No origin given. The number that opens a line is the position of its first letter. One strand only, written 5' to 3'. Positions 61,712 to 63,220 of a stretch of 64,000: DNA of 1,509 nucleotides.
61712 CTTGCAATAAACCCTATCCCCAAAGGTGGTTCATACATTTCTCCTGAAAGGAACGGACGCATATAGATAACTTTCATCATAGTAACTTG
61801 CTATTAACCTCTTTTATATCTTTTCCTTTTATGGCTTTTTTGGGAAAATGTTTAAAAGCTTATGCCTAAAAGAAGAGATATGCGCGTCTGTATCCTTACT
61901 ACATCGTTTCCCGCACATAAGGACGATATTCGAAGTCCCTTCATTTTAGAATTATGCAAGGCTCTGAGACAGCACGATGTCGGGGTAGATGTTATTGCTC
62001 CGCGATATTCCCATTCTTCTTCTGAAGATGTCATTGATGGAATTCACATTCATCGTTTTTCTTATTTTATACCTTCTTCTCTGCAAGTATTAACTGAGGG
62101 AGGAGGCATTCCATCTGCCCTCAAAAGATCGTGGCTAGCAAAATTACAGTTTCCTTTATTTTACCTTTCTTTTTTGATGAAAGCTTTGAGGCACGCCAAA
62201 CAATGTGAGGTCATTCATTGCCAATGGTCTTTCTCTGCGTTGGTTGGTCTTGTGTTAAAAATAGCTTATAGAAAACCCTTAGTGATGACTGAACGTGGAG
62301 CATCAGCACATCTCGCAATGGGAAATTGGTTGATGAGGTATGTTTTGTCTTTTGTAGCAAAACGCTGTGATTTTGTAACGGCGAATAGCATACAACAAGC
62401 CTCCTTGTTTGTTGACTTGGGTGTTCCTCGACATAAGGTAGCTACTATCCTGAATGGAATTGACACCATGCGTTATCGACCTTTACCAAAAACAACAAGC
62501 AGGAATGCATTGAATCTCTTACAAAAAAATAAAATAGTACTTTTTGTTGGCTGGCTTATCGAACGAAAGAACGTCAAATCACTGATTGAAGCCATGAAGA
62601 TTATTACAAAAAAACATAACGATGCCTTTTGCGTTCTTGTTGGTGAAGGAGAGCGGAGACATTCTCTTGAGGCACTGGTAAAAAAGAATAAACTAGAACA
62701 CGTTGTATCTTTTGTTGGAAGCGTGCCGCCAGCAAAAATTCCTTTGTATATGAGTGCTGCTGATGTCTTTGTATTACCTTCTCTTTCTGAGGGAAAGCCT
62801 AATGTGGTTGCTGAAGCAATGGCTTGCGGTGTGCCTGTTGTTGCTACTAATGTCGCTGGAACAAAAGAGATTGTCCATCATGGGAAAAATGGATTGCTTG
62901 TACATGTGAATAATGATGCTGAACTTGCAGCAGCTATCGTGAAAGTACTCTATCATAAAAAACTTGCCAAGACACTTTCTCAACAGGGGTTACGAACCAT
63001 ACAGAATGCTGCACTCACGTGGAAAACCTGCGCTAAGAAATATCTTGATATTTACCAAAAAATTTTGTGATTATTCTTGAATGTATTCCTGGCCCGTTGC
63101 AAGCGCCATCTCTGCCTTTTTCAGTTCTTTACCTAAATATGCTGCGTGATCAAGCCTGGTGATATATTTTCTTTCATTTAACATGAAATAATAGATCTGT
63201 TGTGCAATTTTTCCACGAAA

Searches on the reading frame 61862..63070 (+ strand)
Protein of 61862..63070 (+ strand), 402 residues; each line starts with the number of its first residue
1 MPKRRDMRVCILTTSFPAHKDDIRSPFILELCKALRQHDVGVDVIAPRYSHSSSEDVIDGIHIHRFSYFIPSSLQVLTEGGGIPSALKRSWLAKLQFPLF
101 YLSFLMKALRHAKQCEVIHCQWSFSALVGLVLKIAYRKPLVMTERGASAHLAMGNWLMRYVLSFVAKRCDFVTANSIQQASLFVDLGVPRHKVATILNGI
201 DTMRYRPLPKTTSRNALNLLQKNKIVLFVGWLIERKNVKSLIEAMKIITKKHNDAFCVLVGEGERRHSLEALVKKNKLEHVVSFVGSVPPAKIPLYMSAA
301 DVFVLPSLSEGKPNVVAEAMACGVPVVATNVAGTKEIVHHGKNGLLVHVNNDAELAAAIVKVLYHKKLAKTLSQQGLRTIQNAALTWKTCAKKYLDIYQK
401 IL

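Call 11: search_protein_families(library=pfam, proteins=[window:61862-63070:+], max_evalue=0.001)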
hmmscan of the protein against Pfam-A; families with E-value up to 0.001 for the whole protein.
window:61862-63070:+ (402 aa): 7 families
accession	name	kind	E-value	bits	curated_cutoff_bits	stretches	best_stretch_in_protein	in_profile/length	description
PF00534.26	Glycos_transf_1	-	7.6e-46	156.2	26.4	1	210-376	2-169/172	Glycosyl transferases group 1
PF13692.12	Glyco_trans_1_4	-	2.9e-40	138.3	27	1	224-363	2-140/142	Glycosyl transferases group 1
PF13439.12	Glyco_transf_4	-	2.5e-20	73.6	28.5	1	28-203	8-169/170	Glycosyltransferase Family 4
PF13579.12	Glyco_trans_4_4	-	6.3e-15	56.3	29.7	1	27-199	6-158/158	Glycosyl transferase 4-like domain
PF20706.3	GT4-conflict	-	5.4e-09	35.9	26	1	217-393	193-384/385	Family 4 Glycosyltransferase in conflict systems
PF13524.12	Glyco_trans_1_2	-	5.1e-08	33.4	25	1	277-395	27-143/144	Glycosyl transferase-like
PF13477.12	Glyco_trans_4_2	-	3.9e-05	24.3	23.4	1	24-176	9-139/139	Glycosyl transferase 4-like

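Call 82: find_encoding_contigs(protein=window:61862-63070:+, flank=10000, max_places=3)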
Protein window:61862-63070:+ (402 aa): 7 contigs read that carry it; 2 places shown.
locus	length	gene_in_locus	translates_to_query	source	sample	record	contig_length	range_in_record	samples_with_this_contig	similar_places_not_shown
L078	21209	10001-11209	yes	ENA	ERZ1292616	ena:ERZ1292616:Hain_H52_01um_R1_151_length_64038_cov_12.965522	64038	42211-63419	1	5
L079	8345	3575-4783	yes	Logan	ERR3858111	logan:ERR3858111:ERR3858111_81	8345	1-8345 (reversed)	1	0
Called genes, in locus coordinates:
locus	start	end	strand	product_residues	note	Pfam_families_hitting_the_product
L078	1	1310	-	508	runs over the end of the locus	PF02310:B12-binding, PF04055:Radical_SAM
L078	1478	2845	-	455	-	PF06917:Pectate_lyase_2 (faint)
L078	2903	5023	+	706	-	PF02558:ApbA (faint), PF00107:ADH_zinc_N, PF01408:GFO_IDH_MocA, PF02894:GFO_IDH_MocA_C (weak), PF22725:GFO_IDH_MocA_C3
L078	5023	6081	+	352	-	-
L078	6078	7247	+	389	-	PF13439:Glyco_transf_4, PF13579:Glyco_trans_4_4, PF00534:Glycos_transf_1, PF13692:Glyco_trans_1_4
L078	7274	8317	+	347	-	PF00107:ADH_zinc_N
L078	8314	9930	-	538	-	PF02310:B12-binding, PF04055:Radical_SAM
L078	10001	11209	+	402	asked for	PF13439:Glyco_transf_4, PF13579:Glyco_trans_4_4, PF20706:GT4-conflict, PF00534:Glycos_transf_1, PF13692:Glyco_trans_1_4, PF13524:Glyco_trans_1_2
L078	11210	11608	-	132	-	PF14251:PterinBD-DUF4346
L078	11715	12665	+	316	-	PF03706:LPG_synthase_TM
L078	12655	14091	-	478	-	PF13727:CoA_binding_3, PF17836:PglD_N (weak), PF00106:adh_short (weak), PF01073:3Beta_HSD, PF01370:Epimerase, PF02719:Polysacc_synt_2, PF04321:RmlD_sub_bind, PF16363:GDP_Man_Dehyd, +3 more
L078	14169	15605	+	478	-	-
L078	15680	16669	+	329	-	PF04055:Radical_SAM, PF13186:SPASM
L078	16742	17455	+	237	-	PF00551:Formyl_trans_N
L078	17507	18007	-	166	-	PF05523:FdtA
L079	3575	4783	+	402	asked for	PF13439:Glyco_transf_4, PF13579:Glyco_trans_4_4, PF20706:GT4-conflict, PF00534:Glycos_transf_1, PF13692:Glyco_trans_1_4, PF13524:Glyco_trans_1_2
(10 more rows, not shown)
